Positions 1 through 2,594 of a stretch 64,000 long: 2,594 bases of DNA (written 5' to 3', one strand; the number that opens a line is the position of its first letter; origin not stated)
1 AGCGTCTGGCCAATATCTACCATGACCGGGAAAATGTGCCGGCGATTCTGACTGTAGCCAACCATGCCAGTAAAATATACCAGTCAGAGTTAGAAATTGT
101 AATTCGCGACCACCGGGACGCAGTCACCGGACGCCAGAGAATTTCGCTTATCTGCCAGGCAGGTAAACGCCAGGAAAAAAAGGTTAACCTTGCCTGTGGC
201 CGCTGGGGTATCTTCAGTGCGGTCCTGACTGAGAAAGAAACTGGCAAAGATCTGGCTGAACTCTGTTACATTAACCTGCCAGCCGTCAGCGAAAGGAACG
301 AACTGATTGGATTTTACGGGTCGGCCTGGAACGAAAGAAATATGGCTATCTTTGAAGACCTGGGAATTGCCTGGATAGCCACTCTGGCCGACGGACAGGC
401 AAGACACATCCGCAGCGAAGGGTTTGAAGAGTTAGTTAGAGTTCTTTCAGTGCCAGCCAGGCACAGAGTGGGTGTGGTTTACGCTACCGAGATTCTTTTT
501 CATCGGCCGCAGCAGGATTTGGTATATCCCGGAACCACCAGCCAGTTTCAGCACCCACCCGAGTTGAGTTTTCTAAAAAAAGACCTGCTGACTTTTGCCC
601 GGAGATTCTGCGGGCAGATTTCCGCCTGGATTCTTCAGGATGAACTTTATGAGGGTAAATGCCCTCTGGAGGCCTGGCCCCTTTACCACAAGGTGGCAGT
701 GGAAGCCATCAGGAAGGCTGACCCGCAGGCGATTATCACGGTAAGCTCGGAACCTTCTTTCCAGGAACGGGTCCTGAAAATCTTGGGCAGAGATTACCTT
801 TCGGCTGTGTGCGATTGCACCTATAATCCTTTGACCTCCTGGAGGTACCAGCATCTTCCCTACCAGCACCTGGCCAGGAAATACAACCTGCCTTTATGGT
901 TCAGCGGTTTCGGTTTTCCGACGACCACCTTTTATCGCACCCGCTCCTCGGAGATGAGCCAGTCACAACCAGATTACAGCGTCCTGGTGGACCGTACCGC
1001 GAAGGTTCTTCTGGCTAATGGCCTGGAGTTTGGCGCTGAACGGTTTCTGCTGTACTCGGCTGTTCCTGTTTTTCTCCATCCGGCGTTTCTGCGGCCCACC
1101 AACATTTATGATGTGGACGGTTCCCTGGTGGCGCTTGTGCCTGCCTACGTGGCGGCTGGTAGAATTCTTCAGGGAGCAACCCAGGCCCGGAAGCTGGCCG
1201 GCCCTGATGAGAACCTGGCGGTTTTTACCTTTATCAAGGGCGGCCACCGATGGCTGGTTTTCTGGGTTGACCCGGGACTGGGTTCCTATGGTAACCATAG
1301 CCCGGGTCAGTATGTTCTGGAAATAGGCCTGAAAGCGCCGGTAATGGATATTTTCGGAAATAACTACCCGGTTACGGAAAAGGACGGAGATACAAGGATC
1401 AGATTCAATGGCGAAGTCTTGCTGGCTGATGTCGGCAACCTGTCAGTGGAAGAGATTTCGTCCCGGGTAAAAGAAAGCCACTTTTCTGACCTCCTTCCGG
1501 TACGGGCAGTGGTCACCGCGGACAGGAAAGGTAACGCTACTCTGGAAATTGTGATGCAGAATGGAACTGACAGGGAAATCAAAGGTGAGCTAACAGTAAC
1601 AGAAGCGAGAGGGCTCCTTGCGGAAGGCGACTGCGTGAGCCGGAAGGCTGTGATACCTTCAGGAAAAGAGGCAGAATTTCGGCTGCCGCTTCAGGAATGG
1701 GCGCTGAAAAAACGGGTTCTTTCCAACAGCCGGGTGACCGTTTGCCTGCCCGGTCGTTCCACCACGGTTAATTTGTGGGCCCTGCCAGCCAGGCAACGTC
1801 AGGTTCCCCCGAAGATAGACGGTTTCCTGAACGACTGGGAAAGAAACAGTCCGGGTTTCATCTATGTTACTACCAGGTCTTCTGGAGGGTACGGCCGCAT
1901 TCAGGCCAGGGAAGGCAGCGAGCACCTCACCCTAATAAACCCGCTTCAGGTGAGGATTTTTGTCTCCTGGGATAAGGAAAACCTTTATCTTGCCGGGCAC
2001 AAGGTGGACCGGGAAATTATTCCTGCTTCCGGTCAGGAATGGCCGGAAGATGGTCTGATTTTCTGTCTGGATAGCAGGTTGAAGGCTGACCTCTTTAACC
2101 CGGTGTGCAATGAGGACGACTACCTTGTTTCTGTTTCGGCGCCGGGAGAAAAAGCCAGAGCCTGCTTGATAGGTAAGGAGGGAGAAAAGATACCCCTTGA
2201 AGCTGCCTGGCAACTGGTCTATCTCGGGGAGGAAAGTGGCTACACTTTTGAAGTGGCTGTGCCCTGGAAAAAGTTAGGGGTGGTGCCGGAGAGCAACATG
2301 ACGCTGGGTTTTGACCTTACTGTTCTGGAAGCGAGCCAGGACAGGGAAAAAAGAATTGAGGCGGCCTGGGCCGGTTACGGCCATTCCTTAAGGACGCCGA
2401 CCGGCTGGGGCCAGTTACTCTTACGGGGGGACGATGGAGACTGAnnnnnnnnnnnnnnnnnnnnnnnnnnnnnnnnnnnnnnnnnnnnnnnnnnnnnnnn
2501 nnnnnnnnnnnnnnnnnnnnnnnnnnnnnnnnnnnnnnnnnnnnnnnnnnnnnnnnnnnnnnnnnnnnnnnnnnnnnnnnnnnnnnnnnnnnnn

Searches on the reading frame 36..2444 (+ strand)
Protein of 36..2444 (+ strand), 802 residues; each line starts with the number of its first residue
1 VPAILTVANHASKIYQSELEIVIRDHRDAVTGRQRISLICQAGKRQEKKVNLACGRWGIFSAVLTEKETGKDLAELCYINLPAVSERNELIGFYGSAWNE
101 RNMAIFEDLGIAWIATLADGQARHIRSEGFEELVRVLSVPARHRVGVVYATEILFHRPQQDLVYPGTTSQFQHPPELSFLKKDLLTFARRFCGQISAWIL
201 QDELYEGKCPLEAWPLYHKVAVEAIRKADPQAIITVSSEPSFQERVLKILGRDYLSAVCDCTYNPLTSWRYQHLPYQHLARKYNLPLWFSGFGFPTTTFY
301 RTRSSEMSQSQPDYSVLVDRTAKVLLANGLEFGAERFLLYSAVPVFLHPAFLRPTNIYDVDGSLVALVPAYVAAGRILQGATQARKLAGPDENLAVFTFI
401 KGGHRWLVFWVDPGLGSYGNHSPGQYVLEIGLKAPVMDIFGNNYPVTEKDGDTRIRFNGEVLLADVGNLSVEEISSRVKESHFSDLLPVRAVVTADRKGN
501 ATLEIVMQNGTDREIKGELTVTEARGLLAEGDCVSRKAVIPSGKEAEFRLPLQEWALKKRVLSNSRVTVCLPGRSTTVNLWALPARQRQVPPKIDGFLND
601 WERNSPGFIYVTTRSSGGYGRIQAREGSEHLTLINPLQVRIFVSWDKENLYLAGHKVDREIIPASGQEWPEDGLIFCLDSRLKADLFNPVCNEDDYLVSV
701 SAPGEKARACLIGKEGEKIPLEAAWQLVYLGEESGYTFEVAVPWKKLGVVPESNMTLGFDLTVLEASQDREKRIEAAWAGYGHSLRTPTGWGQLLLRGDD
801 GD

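Call 44: search_protein_families(library=pfam, proteins=[window:36-2444:+])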
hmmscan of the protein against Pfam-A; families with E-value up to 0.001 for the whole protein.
window:36-2444:+ (802 aa): 1 family
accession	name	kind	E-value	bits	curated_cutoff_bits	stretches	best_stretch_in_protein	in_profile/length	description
PF06452.16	CBM9_1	-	1.4e-06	28.8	23.4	1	643-798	37-184/185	Carbohydrate family 9 binding domain-like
